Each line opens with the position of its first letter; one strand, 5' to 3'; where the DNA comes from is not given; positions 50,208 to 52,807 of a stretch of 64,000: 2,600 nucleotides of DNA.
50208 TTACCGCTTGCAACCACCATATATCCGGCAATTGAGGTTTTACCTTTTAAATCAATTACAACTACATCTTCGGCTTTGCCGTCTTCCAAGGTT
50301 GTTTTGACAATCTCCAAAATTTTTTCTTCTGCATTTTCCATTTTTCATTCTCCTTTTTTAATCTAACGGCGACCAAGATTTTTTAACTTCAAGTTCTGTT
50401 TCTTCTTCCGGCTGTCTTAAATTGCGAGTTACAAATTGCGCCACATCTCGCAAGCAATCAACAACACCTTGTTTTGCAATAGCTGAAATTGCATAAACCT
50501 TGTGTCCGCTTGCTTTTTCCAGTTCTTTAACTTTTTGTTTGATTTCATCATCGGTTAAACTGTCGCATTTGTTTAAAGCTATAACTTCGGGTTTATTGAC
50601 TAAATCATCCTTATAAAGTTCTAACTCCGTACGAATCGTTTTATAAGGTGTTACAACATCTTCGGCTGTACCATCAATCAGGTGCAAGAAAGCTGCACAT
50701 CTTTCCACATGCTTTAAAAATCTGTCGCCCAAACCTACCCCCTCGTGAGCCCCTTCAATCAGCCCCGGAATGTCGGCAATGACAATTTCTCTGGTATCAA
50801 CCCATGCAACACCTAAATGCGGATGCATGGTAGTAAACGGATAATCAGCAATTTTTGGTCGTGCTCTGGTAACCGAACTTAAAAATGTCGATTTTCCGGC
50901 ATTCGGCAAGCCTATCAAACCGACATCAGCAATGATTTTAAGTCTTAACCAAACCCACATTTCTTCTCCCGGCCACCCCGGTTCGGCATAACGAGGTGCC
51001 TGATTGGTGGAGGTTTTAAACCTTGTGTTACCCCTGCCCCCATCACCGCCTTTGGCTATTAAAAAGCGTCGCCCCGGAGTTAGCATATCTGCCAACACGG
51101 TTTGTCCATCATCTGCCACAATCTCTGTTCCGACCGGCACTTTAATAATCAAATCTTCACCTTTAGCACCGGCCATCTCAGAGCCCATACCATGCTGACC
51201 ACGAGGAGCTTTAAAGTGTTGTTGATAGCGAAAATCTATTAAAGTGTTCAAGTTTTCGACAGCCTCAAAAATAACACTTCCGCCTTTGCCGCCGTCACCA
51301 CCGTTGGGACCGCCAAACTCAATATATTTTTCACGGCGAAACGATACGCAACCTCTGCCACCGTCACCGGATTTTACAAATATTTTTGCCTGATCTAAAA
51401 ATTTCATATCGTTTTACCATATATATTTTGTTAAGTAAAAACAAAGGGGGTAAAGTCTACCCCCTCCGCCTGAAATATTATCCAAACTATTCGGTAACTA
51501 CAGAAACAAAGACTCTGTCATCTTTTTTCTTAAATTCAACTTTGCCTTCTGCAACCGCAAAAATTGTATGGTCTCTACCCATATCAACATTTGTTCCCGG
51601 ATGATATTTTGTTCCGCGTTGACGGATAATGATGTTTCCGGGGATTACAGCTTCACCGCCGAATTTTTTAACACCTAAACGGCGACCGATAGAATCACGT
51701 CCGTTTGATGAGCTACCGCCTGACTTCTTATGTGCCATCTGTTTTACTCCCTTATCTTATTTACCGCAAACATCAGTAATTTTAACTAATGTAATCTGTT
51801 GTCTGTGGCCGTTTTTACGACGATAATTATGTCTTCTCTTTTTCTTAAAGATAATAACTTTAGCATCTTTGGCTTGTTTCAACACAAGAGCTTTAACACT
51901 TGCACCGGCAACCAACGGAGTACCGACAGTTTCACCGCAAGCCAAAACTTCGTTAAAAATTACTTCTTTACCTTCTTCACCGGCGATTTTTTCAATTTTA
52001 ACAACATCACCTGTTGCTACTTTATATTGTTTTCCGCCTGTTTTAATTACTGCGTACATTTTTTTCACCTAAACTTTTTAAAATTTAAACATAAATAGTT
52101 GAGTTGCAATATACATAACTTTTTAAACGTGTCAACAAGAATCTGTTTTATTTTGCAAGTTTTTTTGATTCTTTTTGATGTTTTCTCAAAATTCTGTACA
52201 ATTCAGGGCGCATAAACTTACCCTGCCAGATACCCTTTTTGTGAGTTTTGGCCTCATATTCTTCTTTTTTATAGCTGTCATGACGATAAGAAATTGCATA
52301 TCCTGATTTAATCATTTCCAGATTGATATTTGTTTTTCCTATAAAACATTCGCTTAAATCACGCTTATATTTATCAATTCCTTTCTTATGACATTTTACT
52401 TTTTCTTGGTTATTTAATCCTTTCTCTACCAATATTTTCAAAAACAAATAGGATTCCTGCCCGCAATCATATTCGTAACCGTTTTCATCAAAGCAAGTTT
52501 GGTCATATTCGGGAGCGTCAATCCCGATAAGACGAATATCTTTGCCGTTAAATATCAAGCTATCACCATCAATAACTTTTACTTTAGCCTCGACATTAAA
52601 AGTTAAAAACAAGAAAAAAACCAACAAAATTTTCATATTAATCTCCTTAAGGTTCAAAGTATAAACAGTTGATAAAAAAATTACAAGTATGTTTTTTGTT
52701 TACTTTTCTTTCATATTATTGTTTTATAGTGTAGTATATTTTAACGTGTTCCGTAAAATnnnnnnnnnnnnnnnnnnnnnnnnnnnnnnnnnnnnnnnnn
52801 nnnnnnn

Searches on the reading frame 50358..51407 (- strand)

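Call 78: search_protein_families(library=pfam, proteins=[window:50358-51407:-], max_evalue=0.001)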
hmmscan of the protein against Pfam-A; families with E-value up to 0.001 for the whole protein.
window:50358-51407:- (349 aa): 4 families
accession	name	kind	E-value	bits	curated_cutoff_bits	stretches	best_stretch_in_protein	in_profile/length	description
PF01018.28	GTP1_OBG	-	5.2e-65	218.2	27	1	5-158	2-155/155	GTP1/OBG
PF01926.29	MMR_HSR1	-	4.1e-24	85.3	21.9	1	161-280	1-113/113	50S ribosome-binding GTPase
PF02421.24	FeoB_N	-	7.8e-14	51.9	27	1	162-318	3-152/156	Ferrous iron transport protein B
PF00009.33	GTP_EFTU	-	0.00038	20.5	26.5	0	264-326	114-186/188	Elongation factor Tu GTP binding domain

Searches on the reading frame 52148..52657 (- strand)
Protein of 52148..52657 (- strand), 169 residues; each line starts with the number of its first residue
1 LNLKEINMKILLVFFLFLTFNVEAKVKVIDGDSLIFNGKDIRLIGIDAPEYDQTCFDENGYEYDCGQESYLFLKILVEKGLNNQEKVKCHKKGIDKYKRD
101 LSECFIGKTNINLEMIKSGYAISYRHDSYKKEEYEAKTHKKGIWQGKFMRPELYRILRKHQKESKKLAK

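Call 7: search_protein_families(library=pfam, proteins=[window:52148-52657:-], max_evalue=0.01)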
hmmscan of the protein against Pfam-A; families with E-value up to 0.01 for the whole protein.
window:52148-52657:- (169 aa): 1 family
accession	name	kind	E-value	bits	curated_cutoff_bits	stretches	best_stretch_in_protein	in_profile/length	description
PF00565.23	SNase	-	5.8e-15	56.1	21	1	41-145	2-106/107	Staphylococcal nuclease homologue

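Call 79: search_protein_families(library=phrogs, proteins=[window:52148-52657:-], max_evalue=0.001)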
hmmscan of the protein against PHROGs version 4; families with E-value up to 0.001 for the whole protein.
window:52148-52657:- (169 aa): 4 families
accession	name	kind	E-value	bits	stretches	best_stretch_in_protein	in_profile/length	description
phrog_8809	-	unknown function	5.5e-15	54.4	1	25-163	1103-1247/2317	-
phrog_452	-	DNA, RNA and nucleotide metabolism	2.6e-11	44.7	1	38-138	95-191/201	endonuclease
phrog_18798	-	unknown function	3.6e-06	28.3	1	26-131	10-109/124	-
phrog_20876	-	DNA, RNA and nucleotide metabolism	9.4e-06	25.8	1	27-145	172-300/395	nuclease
